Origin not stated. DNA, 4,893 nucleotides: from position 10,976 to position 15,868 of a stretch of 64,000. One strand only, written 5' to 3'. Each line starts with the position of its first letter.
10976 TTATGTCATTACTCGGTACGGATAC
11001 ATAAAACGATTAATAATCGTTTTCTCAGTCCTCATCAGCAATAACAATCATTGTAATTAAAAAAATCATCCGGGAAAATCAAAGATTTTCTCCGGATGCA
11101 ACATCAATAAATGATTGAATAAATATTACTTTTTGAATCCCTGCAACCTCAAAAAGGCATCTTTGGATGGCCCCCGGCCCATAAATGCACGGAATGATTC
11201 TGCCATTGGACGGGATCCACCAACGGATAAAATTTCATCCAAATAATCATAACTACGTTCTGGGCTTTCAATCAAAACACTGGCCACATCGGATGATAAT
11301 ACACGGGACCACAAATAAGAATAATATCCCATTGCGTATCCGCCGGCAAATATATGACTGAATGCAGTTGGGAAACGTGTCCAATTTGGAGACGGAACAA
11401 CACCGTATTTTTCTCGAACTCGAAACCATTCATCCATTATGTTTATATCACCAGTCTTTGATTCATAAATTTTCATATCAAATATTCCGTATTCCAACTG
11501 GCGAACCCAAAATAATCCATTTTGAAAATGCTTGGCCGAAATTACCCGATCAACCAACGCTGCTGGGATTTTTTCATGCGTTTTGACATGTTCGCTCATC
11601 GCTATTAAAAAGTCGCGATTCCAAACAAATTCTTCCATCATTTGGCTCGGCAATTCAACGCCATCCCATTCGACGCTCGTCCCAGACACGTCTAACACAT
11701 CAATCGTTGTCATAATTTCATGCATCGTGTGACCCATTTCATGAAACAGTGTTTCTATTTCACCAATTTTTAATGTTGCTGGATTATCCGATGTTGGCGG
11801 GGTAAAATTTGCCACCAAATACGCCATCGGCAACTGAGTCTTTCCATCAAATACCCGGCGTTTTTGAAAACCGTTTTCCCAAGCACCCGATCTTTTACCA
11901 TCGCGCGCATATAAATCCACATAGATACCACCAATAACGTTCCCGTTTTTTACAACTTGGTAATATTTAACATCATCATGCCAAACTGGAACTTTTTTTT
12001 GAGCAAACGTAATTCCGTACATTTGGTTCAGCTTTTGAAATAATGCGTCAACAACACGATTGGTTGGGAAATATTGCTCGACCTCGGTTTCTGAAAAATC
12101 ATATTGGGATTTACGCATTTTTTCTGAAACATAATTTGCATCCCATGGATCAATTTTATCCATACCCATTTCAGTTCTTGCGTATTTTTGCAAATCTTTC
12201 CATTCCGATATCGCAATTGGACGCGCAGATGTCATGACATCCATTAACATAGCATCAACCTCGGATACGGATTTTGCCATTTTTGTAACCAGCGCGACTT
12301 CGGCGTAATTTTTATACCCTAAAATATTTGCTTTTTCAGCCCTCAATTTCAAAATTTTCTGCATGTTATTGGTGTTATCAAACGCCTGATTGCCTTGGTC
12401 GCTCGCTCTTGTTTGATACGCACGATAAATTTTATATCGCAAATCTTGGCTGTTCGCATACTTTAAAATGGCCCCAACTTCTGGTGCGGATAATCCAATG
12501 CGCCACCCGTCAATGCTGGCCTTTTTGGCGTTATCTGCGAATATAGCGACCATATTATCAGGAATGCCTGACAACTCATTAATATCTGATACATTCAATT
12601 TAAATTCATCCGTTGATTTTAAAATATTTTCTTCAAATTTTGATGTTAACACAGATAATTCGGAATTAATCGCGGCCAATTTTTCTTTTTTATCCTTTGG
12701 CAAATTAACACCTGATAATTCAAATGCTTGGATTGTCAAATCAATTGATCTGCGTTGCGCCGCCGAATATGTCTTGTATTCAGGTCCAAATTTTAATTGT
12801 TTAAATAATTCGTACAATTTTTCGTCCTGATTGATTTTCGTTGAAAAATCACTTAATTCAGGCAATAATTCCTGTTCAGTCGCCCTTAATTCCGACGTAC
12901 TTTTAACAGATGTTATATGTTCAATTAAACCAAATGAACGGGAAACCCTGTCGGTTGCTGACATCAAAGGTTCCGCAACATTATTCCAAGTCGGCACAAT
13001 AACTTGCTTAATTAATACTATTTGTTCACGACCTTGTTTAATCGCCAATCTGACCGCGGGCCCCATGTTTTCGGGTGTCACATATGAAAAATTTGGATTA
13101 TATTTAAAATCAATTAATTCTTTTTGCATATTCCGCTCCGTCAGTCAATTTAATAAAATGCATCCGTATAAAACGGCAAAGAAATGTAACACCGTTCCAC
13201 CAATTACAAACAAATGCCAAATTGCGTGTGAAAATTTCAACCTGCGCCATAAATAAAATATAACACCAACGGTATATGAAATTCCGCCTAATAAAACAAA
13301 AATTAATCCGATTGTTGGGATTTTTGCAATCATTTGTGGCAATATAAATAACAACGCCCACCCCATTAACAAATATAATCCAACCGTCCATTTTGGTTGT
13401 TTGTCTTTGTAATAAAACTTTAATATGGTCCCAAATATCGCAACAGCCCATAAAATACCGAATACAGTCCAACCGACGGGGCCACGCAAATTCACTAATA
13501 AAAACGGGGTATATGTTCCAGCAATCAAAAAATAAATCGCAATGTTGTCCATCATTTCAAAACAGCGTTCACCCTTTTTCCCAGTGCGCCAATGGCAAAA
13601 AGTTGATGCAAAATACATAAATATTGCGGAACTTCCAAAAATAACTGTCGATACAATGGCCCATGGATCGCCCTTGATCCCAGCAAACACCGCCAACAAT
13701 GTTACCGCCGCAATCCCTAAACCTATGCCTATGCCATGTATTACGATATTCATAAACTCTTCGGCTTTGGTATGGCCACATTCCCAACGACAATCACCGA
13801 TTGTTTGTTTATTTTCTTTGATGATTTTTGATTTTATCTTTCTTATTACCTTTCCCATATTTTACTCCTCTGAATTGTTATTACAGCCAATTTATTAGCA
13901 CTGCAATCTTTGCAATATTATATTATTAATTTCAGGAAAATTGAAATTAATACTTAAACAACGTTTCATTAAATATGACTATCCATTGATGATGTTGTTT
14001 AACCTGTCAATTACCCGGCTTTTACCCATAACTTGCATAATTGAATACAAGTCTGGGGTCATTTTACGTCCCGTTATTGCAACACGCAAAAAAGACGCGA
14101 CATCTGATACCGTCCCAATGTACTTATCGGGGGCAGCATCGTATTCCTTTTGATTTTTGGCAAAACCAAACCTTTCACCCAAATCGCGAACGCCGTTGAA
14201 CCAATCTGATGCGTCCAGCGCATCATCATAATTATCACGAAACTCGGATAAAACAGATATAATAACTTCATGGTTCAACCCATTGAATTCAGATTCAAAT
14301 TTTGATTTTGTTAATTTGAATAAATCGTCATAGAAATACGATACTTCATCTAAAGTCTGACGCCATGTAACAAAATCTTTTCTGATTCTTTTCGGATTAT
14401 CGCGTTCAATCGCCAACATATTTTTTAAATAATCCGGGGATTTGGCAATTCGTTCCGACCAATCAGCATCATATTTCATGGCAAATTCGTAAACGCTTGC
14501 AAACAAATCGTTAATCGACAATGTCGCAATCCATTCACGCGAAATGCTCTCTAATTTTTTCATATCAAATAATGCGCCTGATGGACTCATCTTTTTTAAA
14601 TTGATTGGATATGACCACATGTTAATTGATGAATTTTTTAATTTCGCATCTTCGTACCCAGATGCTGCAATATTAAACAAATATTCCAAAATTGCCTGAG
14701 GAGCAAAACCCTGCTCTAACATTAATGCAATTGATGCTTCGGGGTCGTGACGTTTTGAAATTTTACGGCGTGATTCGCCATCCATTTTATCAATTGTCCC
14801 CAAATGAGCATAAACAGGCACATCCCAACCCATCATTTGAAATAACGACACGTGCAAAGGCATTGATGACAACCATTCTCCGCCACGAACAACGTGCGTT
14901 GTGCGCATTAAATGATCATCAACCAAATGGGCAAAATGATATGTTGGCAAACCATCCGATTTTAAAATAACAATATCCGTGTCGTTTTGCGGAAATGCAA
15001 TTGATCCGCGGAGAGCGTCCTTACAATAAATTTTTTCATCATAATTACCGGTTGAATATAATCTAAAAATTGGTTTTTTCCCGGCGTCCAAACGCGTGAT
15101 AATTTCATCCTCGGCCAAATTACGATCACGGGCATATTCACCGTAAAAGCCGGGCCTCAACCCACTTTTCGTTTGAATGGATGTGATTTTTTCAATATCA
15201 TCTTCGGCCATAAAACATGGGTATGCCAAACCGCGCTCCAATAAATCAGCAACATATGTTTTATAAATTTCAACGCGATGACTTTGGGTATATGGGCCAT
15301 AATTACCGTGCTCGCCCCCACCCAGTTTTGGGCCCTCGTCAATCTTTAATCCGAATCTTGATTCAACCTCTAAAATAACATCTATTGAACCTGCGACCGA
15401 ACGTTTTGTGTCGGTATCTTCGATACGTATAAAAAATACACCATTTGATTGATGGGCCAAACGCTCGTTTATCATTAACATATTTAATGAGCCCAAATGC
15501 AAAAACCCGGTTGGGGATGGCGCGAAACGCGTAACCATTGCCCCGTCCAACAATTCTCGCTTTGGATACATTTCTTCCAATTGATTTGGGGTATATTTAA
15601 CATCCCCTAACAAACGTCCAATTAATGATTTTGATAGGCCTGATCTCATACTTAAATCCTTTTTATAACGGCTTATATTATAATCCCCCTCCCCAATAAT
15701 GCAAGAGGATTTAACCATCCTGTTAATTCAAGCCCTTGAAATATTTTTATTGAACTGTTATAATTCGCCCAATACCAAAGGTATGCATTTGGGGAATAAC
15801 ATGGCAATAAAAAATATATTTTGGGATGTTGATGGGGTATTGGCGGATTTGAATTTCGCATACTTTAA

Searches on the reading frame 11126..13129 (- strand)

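Call 82: search_protein_families(library=pfam, proteins=[window:11126-13129:-], max_evalue=0.001)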
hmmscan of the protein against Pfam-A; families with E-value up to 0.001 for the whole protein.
window:11126-13129:- (667 aa): 2 families
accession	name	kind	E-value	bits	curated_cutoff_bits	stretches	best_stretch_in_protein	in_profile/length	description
PF01432.26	Peptidase_M3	-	6.2e-132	441.6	27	1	222-661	2-453/457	Peptidase family M3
PF19310.4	TOP_N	-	3.6e-25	88.6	27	1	30-148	5-123/123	Neurolysin/Thimet oligopeptidase, N-terminal domain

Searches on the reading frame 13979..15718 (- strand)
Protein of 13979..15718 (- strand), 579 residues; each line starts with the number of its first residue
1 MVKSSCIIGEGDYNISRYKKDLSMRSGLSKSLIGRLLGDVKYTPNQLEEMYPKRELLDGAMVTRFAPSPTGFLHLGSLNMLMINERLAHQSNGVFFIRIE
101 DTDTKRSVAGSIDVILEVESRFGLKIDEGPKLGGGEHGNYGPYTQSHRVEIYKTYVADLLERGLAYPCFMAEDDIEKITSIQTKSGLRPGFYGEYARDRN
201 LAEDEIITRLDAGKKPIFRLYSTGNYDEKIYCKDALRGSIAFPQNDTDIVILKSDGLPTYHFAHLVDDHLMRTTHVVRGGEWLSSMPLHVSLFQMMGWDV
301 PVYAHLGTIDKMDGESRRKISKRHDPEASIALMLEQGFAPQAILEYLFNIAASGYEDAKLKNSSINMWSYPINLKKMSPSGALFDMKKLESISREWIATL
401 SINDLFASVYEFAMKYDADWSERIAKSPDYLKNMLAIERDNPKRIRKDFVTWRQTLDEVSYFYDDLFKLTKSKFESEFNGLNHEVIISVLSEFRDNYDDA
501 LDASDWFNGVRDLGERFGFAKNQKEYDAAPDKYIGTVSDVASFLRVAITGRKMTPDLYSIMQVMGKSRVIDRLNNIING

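Call 82: search_protein_families(library=pfam, proteins=[window:13979-15718:-], max_evalue=0.001)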
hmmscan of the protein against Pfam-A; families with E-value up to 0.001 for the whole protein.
window:13979-15718:- (579 aa): 2 families
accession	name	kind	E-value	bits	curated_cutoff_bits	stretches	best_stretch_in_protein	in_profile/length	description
PF00749.27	tRNA-synt_1c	-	5.1e-62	210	23.4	1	61-389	2-312/314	tRNA synthetases class I (E and Q), catalytic domain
PF19269.4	Anticodon_2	-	1.1e-10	42.5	23.6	1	538-577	102-141/141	Anticodon binding domain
